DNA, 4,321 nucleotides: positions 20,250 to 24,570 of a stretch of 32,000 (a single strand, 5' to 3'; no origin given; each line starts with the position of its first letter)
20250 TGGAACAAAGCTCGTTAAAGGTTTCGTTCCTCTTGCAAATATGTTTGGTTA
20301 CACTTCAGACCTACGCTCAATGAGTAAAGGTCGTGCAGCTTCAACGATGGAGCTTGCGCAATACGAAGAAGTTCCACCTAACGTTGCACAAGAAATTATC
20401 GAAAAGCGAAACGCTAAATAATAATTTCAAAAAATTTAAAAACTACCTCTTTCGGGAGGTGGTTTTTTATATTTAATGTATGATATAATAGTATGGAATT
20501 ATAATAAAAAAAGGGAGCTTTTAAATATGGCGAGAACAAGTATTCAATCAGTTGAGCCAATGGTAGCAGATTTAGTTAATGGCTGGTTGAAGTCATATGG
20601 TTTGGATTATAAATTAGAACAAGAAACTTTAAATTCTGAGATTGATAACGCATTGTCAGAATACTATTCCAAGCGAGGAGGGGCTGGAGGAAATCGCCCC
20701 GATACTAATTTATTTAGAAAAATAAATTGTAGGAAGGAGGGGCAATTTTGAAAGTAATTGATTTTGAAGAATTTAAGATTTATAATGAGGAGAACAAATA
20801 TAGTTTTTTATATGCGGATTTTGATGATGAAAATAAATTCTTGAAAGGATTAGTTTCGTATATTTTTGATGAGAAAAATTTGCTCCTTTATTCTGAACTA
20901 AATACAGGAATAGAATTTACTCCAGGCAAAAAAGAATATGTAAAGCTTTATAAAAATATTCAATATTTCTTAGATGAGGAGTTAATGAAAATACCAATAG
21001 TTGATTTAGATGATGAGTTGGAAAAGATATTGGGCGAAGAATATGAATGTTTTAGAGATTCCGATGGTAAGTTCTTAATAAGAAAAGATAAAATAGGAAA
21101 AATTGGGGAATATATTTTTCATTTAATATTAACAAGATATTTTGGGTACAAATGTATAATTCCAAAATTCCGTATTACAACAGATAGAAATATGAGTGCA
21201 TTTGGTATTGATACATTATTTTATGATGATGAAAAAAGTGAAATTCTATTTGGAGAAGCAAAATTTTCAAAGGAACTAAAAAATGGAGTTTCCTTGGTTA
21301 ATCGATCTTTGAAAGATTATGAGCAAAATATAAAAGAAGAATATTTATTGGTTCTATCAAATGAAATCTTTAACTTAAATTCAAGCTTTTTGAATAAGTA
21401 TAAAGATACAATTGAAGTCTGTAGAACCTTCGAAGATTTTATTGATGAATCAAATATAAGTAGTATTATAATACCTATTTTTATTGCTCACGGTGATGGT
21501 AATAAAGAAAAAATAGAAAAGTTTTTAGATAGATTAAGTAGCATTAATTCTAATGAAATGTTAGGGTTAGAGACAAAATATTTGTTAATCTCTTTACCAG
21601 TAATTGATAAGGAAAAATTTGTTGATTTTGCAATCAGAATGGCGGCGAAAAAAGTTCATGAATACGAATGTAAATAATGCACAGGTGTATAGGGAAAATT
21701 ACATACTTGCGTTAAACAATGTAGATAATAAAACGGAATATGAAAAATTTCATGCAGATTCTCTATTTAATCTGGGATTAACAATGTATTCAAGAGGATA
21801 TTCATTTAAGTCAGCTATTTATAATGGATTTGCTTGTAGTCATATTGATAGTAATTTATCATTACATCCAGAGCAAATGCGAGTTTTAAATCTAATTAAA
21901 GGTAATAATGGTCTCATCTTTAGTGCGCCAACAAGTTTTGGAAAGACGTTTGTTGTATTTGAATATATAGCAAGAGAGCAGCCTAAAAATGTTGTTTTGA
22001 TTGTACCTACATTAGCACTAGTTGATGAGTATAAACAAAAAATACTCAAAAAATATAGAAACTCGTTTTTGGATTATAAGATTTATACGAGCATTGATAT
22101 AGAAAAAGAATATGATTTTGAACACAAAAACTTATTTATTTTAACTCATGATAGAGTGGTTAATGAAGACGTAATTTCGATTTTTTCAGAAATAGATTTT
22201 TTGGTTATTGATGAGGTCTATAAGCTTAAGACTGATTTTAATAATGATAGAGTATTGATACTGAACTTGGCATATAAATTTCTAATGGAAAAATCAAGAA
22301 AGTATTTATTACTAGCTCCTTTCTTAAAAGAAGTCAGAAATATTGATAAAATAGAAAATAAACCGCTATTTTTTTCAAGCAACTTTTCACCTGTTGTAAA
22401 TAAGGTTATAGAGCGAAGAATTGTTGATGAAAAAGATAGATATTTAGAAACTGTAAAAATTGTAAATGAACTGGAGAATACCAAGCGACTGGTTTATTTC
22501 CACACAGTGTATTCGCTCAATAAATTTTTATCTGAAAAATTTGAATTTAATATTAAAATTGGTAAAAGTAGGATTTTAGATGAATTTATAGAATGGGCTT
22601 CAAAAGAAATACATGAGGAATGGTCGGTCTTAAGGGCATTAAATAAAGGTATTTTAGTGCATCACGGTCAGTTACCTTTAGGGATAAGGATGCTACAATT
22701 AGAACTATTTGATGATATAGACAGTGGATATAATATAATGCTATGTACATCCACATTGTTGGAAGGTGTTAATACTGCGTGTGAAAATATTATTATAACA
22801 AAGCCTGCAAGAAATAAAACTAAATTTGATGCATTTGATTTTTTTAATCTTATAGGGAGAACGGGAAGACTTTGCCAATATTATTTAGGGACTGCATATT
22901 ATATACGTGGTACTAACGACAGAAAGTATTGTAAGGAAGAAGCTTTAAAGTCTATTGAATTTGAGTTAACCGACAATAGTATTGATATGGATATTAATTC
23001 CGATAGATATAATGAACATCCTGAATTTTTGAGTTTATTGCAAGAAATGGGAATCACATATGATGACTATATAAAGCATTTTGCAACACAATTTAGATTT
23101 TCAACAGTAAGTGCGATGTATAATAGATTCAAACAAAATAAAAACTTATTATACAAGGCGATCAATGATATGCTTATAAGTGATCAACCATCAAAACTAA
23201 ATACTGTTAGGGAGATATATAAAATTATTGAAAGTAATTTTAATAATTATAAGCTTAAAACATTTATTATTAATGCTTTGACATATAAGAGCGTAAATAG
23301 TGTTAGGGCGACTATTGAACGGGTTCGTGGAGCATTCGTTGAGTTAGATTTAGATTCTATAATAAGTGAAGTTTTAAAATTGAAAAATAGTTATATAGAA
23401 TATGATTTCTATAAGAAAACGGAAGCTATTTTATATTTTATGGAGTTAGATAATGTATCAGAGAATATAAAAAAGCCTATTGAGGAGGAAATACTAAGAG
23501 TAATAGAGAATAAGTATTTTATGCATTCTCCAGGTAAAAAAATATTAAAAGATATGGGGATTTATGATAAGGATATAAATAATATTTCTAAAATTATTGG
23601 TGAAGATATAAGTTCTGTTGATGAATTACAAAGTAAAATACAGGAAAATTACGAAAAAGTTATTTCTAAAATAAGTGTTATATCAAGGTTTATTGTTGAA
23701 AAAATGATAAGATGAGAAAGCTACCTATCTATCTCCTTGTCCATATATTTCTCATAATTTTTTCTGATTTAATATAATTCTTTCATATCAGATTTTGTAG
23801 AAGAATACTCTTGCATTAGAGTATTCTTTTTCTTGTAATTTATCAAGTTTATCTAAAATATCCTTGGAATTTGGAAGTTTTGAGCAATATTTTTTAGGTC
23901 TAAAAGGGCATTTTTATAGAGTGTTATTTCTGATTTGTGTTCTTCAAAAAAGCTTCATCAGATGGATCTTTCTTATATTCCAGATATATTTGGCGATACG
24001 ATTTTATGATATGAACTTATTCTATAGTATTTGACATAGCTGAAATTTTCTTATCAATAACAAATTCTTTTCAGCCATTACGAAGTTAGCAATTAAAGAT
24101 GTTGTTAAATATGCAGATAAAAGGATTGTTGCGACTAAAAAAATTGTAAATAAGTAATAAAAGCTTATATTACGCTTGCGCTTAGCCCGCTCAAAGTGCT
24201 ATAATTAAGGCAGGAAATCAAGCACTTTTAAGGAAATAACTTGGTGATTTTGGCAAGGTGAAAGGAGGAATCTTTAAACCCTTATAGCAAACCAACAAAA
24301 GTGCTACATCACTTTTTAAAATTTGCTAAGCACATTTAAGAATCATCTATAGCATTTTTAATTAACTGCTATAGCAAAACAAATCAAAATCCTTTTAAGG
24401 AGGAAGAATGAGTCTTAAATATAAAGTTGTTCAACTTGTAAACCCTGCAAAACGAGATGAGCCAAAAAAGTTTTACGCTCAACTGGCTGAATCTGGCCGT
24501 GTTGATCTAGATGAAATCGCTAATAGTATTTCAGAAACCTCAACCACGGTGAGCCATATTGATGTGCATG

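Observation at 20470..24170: AT-rich island with a Hachiman-like nuclease-helicase operon inserted directly after fusA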

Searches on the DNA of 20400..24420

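Call 71: search_rna_families(source=window, start=20400, end=24420, threshold=evalue, max_evalue=1)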
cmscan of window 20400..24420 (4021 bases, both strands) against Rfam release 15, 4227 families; matches with E-value up to 1: 2.
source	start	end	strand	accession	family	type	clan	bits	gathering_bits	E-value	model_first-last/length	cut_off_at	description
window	20820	20898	+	RF01188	snR56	Gene; snRNA; snoRNA; CD-box;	CL00049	28.5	54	0.43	1-84/84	no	Small nucleolar RNA snR56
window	23103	23169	-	RF00972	mir-651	Gene; miRNA;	-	22.5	106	0.4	1-86/86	no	mir-651 microRNA precursor family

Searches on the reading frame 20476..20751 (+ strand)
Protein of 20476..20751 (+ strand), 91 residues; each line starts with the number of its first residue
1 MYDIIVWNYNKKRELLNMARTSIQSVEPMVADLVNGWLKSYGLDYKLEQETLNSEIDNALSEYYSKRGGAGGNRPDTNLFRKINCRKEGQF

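Call 3: search_protein_families(library=pfam, proteins=[window:20476-20751:+], max_evalue=0.1)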
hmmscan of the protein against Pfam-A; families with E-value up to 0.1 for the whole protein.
window:20476-20751:+ (91 aa): 0 families

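Call 4: search_protein_families(library=padloc, proteins=[window:20476-20751:+], max_evalue=0.1)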
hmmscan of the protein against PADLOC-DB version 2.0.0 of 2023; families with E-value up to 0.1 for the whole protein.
window:20476-20751:+ (91 aa): 1 family
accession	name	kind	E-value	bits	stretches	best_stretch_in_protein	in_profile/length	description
PDLC03616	REase_MTase_IIG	-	9.2e-11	38.8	1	23-83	4-72/721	Type IIG restriction enzyme-methyltransferase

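Call 64: search_protein_families(library=ncbifam, proteins=[window:20527-20751:+], max_evalue=0.01)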
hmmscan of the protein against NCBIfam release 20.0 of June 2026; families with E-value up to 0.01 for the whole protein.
window:20527-20751:+ (74 aa): 0 families
